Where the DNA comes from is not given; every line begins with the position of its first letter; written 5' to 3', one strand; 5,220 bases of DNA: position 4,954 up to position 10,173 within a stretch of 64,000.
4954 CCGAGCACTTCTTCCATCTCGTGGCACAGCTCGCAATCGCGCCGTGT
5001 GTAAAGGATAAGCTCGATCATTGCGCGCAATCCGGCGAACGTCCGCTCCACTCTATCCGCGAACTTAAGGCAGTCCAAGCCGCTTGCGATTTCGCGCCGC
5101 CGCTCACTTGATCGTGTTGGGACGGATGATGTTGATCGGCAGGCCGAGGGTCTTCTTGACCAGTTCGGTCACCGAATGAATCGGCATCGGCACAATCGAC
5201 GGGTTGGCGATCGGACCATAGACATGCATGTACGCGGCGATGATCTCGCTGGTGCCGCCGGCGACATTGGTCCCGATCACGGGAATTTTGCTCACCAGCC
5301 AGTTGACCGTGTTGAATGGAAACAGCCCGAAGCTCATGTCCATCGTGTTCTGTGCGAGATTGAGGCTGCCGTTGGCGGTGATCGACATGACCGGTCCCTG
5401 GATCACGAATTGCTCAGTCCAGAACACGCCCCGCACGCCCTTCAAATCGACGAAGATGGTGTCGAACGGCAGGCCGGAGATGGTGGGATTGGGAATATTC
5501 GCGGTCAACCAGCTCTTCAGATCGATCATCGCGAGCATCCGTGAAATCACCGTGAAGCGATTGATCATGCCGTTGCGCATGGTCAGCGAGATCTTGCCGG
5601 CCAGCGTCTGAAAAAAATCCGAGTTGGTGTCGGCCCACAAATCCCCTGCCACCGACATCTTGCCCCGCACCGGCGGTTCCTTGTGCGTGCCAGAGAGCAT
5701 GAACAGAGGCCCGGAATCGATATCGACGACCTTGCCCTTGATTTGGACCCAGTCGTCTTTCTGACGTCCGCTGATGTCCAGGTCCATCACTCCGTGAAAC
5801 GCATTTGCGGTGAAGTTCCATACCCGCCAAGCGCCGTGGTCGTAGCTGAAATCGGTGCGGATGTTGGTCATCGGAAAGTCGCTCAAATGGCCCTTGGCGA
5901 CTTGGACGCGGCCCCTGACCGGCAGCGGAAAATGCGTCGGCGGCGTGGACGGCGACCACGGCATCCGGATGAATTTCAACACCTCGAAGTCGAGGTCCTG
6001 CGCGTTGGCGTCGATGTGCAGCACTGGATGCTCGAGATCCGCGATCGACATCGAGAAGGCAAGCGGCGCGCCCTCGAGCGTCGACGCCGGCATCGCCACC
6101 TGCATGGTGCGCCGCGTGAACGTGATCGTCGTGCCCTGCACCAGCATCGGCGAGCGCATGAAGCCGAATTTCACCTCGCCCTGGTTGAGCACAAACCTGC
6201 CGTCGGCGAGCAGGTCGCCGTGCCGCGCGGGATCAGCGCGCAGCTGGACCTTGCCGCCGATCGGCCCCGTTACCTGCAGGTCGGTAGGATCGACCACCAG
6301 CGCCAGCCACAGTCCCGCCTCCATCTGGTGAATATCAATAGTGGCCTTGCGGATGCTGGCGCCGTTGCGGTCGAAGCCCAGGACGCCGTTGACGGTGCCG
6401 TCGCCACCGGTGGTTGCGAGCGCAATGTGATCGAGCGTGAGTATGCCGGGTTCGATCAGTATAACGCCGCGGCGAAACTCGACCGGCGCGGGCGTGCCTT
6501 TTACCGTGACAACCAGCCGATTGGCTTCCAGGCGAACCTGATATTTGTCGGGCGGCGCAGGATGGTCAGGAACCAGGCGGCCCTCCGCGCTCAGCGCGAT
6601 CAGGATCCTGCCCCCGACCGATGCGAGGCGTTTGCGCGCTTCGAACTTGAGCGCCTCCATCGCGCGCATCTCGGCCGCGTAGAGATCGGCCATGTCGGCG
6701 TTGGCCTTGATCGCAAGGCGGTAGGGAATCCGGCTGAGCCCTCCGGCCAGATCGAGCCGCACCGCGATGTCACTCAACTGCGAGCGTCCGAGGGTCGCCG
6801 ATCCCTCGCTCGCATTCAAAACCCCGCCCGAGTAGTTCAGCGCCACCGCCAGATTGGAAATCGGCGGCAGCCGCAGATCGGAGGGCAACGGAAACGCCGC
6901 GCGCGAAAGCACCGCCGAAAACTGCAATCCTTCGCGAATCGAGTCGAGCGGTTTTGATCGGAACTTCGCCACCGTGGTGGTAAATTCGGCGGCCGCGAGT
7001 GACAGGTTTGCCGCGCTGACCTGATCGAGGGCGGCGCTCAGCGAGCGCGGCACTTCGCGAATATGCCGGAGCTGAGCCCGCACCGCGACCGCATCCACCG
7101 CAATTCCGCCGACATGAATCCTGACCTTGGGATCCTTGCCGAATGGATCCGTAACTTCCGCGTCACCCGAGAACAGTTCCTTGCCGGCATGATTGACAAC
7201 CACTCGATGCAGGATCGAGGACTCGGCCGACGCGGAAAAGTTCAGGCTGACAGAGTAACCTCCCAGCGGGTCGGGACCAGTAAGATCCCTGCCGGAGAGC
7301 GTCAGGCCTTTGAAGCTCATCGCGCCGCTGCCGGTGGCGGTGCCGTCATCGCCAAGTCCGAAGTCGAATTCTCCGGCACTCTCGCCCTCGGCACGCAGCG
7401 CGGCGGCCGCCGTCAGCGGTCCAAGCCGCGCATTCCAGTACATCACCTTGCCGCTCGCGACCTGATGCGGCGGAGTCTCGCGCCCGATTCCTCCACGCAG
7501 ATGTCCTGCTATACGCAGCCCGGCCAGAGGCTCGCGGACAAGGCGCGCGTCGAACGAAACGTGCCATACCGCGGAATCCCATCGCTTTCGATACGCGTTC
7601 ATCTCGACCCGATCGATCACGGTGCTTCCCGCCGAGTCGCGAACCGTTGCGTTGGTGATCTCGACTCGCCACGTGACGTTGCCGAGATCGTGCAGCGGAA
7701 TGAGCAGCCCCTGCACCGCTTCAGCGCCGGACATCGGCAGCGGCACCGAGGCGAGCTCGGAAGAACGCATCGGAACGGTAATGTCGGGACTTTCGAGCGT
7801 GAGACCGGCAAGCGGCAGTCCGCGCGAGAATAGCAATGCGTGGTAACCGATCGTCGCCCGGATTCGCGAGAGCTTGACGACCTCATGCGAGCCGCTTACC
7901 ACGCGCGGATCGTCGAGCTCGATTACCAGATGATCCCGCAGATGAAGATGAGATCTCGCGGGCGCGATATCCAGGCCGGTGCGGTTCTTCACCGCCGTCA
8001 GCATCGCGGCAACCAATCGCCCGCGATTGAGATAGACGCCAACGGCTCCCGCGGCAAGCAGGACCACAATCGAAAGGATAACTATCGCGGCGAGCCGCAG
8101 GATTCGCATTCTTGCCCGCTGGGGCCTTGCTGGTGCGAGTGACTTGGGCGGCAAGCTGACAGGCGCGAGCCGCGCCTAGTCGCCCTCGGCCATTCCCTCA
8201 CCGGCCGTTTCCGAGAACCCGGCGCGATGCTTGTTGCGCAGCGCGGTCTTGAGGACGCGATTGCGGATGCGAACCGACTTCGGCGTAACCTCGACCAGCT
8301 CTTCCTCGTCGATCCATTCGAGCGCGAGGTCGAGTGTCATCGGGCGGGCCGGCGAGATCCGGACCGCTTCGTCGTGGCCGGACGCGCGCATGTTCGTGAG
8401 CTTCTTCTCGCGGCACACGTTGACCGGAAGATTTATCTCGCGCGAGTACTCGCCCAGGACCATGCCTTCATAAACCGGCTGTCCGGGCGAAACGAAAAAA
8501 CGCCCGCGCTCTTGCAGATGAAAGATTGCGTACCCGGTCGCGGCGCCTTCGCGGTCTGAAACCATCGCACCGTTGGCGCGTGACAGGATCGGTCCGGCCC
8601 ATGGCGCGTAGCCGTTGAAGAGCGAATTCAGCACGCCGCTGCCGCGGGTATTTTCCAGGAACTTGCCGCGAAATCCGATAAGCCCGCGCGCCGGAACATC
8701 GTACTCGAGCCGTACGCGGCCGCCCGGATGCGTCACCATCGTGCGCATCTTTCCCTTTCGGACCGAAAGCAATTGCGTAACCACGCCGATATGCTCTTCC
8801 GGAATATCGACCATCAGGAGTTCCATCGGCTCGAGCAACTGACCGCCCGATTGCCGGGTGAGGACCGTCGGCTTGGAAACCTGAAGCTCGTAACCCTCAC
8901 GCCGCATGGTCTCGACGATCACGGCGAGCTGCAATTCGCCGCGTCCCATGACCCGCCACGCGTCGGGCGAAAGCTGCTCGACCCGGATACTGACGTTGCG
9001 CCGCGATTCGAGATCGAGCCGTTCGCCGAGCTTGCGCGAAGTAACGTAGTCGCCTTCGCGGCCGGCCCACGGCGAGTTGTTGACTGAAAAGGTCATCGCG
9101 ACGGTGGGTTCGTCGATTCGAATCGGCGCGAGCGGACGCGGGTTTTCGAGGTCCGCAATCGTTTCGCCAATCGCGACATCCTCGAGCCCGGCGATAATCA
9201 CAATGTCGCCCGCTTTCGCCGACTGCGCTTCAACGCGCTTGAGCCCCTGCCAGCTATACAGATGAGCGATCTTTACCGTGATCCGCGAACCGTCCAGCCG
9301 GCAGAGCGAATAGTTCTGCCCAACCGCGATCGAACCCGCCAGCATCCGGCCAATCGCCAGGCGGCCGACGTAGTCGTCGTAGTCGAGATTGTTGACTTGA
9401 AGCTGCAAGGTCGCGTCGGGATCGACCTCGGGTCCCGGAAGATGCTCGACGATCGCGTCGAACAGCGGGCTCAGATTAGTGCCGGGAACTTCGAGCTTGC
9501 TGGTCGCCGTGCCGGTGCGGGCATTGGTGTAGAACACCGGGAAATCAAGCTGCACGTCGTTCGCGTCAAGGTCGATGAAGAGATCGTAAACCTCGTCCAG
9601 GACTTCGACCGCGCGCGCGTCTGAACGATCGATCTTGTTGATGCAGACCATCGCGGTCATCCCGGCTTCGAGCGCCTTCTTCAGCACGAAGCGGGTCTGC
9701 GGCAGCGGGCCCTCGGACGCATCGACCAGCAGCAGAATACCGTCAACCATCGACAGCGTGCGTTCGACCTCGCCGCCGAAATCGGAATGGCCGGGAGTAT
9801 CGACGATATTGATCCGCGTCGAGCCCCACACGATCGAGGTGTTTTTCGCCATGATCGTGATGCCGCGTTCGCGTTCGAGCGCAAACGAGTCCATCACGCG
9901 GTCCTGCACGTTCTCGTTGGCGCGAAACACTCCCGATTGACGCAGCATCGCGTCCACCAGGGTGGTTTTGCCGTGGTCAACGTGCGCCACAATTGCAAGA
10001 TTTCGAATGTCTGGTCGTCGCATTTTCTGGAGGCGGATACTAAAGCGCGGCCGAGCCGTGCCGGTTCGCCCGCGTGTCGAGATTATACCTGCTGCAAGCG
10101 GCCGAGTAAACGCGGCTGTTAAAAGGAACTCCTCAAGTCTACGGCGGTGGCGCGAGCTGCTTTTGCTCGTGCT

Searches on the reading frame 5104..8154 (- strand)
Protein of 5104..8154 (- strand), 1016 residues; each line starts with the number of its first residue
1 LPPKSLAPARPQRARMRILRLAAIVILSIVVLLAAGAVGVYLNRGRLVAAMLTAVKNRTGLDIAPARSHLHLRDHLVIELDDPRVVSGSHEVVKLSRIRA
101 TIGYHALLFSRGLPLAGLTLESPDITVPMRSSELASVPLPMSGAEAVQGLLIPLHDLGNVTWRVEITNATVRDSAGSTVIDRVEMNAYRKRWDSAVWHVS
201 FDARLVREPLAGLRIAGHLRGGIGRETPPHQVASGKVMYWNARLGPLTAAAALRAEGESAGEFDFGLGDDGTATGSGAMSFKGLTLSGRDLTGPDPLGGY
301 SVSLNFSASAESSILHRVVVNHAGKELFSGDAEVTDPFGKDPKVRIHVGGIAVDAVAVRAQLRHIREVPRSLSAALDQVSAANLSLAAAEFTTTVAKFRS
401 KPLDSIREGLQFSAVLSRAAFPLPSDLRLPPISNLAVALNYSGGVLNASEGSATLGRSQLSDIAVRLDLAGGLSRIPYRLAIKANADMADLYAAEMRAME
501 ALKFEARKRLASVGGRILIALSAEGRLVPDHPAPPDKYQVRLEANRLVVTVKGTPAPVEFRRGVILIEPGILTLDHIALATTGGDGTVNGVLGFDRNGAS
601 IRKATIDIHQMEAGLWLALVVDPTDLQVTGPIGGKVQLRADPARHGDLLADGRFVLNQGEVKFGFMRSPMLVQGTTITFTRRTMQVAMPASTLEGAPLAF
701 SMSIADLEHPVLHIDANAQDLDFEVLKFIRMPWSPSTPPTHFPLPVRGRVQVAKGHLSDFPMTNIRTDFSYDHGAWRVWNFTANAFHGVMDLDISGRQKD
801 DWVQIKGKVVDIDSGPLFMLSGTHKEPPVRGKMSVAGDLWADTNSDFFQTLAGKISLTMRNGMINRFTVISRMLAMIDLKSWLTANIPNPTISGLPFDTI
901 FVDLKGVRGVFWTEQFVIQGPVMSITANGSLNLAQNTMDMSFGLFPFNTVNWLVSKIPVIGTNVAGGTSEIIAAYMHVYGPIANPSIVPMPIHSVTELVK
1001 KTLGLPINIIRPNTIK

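Call 61: search_protein_families(library=pfam, proteins=[window:5104-8154:-], max_evalue=0.0001)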
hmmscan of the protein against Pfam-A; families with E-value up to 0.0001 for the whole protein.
window:5104-8154:- (1016 aa): 1 family
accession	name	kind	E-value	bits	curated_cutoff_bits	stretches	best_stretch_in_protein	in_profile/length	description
PF13116.12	YhdP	-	4.3e-12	45.2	46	1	835-987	1054-1224/1224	YhdP protein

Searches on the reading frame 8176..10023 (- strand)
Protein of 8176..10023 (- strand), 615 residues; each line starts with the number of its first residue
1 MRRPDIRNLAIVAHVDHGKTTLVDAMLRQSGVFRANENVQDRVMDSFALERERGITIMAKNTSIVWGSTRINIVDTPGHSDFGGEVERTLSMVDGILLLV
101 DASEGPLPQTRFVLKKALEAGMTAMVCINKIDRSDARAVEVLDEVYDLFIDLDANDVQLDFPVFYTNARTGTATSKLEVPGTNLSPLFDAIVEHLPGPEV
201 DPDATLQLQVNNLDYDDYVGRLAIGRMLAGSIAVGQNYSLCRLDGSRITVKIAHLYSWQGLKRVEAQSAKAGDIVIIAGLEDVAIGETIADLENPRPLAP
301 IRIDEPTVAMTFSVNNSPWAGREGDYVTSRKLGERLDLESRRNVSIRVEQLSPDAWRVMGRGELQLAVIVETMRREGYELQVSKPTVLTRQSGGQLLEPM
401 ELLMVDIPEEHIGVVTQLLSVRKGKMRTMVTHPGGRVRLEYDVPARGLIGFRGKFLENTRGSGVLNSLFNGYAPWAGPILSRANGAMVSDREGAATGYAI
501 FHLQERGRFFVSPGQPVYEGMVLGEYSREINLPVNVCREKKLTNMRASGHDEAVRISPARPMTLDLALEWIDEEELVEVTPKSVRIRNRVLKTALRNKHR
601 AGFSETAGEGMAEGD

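Call 61: search_protein_families(library=pfam, proteins=[window:8176-10023:-], max_evalue=0.0001)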
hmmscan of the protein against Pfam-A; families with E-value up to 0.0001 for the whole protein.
window:8176-10023:- (615 aa): 5 families
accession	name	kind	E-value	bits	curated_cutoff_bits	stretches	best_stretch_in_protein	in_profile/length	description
PF00009.33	GTP_EFTU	-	1.9e-53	181.3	26.5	1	5-196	2-187/188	Elongation factor Tu GTP binding domain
PF21018.2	BipA_C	-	5.1e-43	145.7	23.8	1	484-592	1-109/110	TypA/BipA C-terminal domain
PF00679.30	EFG_C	-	6.2e-21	74.7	27.9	1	395-481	1-87/89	Elongation factor G C-terminus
PF03144.31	GTP_EFTU_D2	-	3.4e-07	31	30.3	1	220-290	1-73/73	Elongation factor Tu domain 2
PF22042.2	EF-G_D2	-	2.6e-06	27.9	27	1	211-290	7-82/84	Elongation factor G domain 2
